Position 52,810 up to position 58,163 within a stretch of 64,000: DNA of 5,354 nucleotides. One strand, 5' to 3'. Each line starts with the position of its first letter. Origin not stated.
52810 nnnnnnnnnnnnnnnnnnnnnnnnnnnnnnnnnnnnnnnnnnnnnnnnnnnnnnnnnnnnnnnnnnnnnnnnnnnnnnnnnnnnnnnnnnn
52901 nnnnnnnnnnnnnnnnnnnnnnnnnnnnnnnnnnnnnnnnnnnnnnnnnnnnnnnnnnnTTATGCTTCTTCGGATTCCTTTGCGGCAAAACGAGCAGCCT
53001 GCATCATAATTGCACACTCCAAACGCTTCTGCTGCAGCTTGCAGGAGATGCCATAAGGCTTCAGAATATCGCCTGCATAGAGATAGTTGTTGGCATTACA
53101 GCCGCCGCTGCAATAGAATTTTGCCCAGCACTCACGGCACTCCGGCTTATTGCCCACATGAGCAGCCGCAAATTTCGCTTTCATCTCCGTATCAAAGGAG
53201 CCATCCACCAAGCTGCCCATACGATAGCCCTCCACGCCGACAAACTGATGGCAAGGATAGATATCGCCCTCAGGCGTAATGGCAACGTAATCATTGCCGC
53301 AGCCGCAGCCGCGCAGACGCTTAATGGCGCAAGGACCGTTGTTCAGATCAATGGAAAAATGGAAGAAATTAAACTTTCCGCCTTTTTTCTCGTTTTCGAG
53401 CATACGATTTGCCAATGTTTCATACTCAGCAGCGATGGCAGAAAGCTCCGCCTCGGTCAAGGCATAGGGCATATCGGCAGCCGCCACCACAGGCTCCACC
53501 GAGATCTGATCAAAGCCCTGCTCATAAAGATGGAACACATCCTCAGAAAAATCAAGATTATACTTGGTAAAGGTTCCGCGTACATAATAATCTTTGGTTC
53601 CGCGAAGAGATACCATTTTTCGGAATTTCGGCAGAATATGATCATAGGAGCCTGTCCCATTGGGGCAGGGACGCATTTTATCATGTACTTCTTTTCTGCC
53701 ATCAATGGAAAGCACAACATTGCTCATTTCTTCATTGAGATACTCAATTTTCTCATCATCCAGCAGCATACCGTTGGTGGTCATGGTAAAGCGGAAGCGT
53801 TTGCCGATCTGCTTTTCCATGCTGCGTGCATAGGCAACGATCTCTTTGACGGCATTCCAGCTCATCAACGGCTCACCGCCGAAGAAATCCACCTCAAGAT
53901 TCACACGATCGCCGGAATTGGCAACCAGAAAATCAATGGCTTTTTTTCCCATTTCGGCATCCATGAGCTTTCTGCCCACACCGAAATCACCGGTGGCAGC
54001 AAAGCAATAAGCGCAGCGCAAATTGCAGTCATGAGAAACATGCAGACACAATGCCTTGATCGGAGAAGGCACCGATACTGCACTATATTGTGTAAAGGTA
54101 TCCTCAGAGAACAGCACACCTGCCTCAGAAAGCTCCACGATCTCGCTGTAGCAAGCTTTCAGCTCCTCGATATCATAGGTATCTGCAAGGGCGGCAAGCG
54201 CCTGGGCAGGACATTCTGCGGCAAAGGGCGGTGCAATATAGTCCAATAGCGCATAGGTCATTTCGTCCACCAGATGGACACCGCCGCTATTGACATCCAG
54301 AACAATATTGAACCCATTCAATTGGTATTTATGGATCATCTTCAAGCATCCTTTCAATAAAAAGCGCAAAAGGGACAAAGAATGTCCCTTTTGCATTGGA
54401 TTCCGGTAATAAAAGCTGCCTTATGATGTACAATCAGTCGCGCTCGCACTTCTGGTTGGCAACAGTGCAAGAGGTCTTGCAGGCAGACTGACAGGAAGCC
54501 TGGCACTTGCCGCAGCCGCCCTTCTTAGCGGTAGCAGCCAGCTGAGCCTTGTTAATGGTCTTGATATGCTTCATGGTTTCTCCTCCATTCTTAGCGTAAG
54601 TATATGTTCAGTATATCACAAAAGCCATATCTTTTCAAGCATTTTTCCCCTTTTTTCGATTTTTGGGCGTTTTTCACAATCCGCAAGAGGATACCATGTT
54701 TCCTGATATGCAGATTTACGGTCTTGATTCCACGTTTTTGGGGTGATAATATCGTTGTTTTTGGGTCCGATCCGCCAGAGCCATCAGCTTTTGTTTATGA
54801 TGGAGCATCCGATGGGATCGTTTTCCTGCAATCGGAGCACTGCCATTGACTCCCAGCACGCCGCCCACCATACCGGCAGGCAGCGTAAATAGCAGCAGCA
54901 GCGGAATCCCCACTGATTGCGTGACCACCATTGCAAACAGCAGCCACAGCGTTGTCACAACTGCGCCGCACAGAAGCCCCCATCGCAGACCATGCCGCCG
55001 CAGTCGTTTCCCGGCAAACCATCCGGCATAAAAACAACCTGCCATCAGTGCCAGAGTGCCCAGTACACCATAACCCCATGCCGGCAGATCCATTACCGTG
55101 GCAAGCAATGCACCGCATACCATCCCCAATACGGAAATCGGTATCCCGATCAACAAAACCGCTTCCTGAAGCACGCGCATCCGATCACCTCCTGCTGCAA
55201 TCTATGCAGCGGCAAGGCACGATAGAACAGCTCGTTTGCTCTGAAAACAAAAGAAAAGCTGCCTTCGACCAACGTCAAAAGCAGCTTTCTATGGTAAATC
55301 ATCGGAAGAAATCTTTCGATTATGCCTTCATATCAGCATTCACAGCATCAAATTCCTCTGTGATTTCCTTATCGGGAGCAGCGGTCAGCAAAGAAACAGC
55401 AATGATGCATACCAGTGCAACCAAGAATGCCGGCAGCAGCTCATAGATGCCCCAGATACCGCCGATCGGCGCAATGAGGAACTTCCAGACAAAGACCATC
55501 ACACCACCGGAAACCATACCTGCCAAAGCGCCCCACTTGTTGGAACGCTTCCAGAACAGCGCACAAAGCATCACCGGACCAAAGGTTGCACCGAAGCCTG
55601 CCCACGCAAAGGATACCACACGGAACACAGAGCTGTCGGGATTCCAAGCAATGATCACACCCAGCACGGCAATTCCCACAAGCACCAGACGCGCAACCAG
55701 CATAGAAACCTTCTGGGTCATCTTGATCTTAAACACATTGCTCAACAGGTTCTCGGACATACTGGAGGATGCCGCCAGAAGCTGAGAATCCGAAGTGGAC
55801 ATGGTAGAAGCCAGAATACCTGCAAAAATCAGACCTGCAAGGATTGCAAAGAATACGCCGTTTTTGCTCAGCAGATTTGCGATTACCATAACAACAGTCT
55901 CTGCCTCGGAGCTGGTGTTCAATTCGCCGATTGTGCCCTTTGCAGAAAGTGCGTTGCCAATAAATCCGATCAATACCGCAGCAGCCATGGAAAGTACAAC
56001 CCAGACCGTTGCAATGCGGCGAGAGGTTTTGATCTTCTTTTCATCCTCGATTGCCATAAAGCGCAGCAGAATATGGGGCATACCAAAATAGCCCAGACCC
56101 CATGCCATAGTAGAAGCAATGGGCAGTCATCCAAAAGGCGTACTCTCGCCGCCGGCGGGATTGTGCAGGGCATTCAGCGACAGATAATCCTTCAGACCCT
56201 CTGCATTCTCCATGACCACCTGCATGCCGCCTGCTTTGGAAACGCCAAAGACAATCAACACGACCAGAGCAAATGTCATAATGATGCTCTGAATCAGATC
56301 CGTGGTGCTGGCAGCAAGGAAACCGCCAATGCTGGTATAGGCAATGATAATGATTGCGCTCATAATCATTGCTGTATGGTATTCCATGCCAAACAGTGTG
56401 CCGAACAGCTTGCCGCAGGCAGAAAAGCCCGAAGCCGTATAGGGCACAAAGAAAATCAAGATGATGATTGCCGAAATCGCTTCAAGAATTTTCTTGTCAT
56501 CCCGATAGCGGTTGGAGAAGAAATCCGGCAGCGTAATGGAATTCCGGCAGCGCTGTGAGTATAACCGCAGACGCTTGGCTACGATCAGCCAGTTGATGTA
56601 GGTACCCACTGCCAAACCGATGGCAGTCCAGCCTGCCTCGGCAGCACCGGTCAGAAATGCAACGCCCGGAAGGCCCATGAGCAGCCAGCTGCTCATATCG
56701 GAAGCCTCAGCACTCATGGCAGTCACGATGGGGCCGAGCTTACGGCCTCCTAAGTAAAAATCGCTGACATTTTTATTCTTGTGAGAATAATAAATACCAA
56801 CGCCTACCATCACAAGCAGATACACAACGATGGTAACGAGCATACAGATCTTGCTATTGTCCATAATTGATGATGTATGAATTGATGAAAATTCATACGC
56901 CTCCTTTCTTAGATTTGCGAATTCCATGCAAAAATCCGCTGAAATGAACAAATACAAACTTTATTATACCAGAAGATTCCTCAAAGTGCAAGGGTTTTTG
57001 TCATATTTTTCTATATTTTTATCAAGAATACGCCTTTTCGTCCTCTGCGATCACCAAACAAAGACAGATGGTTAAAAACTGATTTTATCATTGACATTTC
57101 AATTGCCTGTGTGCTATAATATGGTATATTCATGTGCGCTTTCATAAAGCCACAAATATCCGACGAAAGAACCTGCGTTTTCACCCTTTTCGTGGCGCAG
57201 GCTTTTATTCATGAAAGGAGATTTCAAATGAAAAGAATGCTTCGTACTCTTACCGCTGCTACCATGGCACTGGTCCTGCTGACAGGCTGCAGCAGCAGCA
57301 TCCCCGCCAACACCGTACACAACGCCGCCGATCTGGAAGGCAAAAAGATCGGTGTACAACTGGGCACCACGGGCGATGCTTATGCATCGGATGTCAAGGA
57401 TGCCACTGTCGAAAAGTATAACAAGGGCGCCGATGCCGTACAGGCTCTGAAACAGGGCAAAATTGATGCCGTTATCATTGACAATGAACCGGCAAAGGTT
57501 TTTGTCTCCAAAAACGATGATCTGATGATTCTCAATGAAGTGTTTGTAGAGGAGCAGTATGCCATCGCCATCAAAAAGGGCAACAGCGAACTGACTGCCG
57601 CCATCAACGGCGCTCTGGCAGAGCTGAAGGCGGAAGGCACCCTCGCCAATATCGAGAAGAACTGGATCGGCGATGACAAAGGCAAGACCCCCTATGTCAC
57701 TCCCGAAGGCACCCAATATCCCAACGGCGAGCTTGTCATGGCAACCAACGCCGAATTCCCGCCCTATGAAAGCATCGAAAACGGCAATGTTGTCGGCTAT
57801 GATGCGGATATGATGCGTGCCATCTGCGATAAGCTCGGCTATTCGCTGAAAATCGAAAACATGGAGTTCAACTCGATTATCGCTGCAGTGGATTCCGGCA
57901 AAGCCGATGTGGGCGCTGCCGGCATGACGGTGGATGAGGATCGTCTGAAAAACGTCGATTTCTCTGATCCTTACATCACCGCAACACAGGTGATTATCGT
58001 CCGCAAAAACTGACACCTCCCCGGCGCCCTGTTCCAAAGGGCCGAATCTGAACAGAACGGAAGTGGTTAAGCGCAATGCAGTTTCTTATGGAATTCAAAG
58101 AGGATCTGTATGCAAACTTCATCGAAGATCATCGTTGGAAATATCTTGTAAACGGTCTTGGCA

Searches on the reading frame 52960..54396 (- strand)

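Call 84: search_protein_families(library=pfam, proteins=[window:52960-54396:-], max_evalue=0.001)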
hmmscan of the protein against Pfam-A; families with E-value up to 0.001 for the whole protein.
window:52960-54396:- (478 aa): 3 families
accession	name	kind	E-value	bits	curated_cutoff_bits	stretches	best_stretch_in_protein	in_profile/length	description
PF04055.27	Radical_SAM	-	3.1e-14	53.9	29.5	1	120-242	3-121/166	Radical SAM superfamily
PF13353.11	Fer4_12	-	1.5e-11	45.2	22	1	117-252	8-133/137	4Fe-4S single cluster domain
PF13186.11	SPASM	-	3.1e-05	24.6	21.5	1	364-424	1-67/67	Iron-sulfur cluster-binding domain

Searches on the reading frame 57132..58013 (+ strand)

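Call 84: search_protein_families(library=pfam, proteins=[window:57132-58013:+], max_evalue=0.001)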
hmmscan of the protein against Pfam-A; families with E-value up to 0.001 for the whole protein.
window:57132-58013:+ (293 aa): 2 families
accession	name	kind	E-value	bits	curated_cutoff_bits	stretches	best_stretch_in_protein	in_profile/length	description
PF00497.25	SBP_bac_3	-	7.5e-38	129.7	26.4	2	201-293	1-93/132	Bacterial extracellular solute-binding proteins, family 3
PF10613.14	Lig_chan-Glu_bd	-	2.4e-07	31.3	30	1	239-292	47-113/115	Ligated ion channel L-glutamate- and glycine-binding site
